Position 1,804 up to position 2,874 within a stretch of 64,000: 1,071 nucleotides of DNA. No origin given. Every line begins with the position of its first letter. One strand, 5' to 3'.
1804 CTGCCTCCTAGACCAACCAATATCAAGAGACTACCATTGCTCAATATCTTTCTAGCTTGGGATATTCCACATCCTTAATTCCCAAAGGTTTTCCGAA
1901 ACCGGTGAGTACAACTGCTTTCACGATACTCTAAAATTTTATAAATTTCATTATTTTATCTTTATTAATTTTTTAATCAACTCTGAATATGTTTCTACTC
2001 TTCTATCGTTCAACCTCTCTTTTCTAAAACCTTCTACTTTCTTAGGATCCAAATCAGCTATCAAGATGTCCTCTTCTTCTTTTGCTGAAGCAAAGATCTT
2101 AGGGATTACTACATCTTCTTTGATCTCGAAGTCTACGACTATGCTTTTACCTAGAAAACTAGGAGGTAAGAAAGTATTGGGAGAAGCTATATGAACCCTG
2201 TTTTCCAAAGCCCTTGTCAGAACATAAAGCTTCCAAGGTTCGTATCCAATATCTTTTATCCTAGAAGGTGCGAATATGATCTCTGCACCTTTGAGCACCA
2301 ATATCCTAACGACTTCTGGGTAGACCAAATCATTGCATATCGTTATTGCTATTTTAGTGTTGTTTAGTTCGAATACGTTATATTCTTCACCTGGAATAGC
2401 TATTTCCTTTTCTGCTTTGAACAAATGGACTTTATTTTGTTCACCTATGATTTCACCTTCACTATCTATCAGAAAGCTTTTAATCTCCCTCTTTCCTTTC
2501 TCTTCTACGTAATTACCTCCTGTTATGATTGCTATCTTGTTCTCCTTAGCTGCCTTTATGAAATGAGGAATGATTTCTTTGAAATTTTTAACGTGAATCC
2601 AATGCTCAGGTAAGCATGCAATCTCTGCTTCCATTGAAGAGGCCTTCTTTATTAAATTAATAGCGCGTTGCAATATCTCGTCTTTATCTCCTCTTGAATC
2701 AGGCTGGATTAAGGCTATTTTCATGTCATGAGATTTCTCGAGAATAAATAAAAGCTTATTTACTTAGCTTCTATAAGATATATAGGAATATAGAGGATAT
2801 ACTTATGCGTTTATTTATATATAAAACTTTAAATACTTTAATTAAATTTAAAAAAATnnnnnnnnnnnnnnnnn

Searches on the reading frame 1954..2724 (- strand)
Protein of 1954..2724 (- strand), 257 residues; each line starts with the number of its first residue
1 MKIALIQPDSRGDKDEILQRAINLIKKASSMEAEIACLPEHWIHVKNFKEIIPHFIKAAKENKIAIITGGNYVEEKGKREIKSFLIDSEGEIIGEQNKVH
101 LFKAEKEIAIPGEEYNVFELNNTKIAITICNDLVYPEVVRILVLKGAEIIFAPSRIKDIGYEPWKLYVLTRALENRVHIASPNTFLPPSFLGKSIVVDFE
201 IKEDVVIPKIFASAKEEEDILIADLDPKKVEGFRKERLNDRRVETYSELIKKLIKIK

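Call 88: search_protein_families(library=pfam, max_evalue=0.00001, proteins=[window:1954-2724:-])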
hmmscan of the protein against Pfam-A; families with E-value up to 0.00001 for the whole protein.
window:1954-2724:- (257 aa): 1 family
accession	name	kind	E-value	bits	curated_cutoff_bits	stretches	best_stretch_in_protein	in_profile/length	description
PF00795.27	CN_hydrolase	-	5.1e-31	108.4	23.2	1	2-234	1-255/256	Carbon-nitrogen hydrolase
